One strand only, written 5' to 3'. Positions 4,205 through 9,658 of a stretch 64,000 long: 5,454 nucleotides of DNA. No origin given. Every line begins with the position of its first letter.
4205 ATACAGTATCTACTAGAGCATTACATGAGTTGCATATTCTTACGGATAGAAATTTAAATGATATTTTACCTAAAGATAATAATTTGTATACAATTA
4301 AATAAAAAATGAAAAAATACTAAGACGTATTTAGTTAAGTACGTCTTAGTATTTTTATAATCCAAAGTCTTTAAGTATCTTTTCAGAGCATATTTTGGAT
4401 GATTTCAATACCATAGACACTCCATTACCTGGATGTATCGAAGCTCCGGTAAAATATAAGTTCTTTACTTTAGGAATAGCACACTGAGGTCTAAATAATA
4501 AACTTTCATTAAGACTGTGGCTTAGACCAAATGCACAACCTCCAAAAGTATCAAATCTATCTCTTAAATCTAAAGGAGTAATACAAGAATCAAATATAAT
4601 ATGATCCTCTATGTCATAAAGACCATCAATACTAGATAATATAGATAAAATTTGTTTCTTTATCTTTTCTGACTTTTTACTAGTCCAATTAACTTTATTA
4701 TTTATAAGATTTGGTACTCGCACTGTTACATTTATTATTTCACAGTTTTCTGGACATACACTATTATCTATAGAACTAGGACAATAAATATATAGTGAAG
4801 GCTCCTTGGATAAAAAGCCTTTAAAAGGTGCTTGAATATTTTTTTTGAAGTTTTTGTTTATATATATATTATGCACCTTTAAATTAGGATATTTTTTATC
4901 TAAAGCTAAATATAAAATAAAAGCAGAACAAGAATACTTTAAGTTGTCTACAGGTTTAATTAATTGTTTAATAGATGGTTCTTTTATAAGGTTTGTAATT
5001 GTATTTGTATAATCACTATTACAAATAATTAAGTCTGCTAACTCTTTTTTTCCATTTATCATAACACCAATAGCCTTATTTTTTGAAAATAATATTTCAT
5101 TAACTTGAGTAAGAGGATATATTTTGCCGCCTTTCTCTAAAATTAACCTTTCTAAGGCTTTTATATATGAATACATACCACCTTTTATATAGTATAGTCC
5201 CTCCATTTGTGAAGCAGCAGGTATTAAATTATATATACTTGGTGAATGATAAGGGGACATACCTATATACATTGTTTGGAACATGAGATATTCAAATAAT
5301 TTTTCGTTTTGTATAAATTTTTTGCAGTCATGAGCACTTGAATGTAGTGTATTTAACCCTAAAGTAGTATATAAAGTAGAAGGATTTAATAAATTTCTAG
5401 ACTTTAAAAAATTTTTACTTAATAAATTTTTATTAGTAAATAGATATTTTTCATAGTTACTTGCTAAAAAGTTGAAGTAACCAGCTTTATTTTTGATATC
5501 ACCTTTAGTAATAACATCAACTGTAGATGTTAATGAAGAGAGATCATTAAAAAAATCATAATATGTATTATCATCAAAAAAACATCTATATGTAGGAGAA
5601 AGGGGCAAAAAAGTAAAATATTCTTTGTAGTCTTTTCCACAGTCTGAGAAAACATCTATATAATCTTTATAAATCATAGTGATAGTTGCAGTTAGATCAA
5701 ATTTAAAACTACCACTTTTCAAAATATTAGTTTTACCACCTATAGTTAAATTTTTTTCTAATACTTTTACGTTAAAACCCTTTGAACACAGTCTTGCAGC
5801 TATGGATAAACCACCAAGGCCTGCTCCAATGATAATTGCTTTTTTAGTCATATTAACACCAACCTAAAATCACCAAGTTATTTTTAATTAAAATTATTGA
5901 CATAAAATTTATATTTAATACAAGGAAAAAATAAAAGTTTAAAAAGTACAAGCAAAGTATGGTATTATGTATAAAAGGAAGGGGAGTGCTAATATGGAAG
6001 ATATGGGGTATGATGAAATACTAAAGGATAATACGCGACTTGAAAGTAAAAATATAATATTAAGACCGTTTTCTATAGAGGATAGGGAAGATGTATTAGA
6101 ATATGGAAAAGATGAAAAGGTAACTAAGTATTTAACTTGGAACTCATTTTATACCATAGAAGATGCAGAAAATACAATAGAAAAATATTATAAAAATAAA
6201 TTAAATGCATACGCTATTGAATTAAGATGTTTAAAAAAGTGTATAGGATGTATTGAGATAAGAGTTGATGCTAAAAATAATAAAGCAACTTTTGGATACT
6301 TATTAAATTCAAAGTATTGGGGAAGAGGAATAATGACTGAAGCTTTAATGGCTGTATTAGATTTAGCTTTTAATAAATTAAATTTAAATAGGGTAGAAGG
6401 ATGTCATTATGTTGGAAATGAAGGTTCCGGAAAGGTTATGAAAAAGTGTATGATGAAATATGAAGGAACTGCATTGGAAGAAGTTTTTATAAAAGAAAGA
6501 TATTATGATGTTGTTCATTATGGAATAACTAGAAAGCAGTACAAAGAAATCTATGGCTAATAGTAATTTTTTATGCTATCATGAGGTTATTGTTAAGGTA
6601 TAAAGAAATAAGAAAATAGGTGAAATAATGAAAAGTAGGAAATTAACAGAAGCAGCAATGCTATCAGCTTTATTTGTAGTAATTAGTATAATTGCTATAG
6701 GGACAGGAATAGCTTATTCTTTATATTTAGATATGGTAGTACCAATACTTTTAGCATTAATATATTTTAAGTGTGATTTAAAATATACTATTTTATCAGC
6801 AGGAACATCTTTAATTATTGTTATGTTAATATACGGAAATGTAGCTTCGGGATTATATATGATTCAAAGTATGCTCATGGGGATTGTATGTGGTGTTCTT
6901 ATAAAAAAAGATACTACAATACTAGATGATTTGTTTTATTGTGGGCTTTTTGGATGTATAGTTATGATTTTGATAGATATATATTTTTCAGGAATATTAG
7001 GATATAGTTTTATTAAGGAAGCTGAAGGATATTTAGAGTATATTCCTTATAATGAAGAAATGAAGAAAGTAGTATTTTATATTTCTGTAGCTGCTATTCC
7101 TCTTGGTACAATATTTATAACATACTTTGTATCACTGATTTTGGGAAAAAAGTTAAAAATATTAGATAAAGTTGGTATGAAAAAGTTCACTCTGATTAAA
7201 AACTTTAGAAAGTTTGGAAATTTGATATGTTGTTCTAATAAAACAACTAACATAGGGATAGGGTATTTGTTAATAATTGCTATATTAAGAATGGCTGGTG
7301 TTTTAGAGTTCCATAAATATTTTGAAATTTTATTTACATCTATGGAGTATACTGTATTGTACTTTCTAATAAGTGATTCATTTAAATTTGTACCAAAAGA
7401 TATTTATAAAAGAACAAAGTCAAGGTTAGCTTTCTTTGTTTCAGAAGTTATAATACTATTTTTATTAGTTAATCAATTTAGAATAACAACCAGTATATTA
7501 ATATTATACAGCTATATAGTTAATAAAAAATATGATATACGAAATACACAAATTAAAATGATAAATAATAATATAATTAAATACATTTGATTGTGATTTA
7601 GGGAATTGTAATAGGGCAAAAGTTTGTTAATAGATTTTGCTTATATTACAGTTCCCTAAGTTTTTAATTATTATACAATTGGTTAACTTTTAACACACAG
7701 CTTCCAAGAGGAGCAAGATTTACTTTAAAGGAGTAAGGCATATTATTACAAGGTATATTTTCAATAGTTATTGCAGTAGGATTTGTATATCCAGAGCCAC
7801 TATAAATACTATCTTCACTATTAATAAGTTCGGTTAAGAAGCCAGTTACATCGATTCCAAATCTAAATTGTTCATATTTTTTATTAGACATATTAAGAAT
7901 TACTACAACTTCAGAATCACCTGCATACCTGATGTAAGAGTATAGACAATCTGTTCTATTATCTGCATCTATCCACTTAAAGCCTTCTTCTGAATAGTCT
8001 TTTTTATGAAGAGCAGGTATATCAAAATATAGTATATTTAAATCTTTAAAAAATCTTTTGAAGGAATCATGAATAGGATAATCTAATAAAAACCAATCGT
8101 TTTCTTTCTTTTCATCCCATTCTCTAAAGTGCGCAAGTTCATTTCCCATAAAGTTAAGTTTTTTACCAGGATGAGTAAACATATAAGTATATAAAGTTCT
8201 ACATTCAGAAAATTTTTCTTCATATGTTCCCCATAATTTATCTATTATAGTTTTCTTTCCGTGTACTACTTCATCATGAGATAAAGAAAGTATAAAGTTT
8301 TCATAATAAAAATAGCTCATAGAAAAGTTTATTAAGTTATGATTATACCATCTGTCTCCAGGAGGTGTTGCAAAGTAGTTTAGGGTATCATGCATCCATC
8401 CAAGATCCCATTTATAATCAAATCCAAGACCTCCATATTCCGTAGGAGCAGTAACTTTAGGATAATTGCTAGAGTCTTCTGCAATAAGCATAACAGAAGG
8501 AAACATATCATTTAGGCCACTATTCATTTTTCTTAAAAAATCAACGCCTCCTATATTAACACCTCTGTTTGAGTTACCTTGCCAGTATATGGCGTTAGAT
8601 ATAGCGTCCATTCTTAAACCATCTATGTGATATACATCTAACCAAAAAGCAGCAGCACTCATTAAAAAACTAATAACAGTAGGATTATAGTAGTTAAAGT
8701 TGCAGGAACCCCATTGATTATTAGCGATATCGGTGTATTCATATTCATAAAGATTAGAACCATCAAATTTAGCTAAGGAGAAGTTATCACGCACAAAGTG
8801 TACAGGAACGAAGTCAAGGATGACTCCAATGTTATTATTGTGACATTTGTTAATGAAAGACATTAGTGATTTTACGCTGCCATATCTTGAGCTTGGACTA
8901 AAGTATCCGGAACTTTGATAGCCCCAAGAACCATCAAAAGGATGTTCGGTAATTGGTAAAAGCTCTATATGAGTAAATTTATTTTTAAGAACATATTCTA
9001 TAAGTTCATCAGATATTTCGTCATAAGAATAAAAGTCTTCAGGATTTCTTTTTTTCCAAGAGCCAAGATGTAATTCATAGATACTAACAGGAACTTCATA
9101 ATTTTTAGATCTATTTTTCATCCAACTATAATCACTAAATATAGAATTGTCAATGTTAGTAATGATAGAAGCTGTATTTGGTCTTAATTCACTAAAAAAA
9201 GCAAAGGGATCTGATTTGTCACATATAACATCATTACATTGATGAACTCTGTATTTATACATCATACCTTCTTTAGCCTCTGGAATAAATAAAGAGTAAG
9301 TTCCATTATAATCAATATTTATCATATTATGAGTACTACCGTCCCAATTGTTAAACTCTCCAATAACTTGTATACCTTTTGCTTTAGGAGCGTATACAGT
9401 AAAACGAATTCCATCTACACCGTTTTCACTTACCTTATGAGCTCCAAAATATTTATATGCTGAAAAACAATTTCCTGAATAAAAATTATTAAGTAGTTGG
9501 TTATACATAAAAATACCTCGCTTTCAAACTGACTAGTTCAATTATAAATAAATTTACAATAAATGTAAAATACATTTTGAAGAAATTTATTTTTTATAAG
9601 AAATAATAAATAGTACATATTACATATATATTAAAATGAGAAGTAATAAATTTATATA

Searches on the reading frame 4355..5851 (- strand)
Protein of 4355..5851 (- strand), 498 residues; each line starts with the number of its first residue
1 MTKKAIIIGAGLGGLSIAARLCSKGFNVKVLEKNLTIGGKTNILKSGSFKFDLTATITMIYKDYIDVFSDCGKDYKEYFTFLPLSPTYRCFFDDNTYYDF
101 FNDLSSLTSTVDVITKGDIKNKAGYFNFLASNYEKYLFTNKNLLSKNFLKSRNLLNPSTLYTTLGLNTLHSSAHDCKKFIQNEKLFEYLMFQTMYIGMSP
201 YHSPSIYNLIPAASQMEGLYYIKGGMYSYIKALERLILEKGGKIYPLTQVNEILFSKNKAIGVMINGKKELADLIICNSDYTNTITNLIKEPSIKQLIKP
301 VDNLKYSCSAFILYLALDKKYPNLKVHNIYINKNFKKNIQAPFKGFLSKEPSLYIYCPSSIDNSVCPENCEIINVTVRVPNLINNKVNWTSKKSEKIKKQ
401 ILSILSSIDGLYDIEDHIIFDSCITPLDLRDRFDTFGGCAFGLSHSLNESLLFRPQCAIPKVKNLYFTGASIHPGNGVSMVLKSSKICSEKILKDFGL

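Call 27: search_protein_families(library=pfam, proteins=[window:4355-5851:-], max_evalue=0.001)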
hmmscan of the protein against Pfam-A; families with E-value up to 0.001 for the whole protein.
window:4355-5851:- (498 aa): 5 families
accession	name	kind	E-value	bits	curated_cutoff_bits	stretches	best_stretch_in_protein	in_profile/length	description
PF01593.30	Amino_oxidase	-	1e-17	65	19.8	1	12-492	1-442/443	Flavin containing amine oxidoreductase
PF13450.12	NAD_binding_8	-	2e-09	38.1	21.9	1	7-63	1-57/68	NAD(P)-binding Rossmann-like domain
PF01266.30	DAO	-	5e-07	30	27.9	1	5-40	2-38/353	FAD dependent oxidoreductase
PF03486.20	HI0933_like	-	6.7e-05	22.9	50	1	4-73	2-68/244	HI0933-like protein Rossmann domain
PF01946.23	Thi4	-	0.00028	20.6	26.2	1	5-41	20-57/235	Thi4 family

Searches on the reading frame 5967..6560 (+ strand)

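Call 27: search_protein_families(library=pfam, proteins=[window:5967-6560:+], max_evalue=0.001)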
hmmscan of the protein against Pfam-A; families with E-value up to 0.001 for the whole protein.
window:5967-6560:+ (197 aa): 3 families
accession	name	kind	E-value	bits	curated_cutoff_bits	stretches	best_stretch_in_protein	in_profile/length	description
PF13302.13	Acetyltransf_3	-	1.5e-27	97.4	25.4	1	30-163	2-137/138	Acetyltransferase (GNAT) domain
PF00583.31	Acetyltransf_1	-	4.8e-07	30.5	20.7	1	80-160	34-113/116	Acetyltransferase (GNAT) family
PF13420.13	Acetyltransf_4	-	0.00042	20.8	24.3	1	38-182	7-153/155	Acetyltransferase (GNAT) domain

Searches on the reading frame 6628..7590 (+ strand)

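Call 27: search_protein_families(library=pfam, proteins=[window:6628-7590:+], max_evalue=0.001)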
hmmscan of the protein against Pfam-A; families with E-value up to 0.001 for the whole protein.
window:6628-7590:+ (320 aa): 1 family
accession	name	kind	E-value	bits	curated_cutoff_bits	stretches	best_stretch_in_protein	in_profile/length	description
PF09991.14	DUF2232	-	1.1e-06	28.5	27.8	1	14-136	1-122/290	Predicted membrane protein (DUF2232)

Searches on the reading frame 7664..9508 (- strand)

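Call 27: search_protein_families(library=pfam, proteins=[window:7664-9508:-], max_evalue=0.001)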
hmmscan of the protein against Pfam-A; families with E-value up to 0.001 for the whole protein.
window:7664-9508:- (614 aa): 4 families
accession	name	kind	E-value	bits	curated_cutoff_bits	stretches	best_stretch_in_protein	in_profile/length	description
PF02922.24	CBM_48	-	5.6e-18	65.5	22.4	1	21-103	2-83/83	Carbohydrate-binding module 48 (Isoamylase N-terminal domain)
PF02806.24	Alpha-amylase_C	-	6.1e-15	55.8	21.2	1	512-608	1-94/95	Alpha amylase, C-terminal all-beta domain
PF00128.31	Alpha-amylase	-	1.5e-12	47.9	22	1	170-241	25-95/446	Alpha amylase, catalytic domain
PF22019.2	GlgB_N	-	7e-05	23.3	27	1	6-93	5-85/94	alpha-1,4-glucan branching enzyme GlgB, N-terminal domain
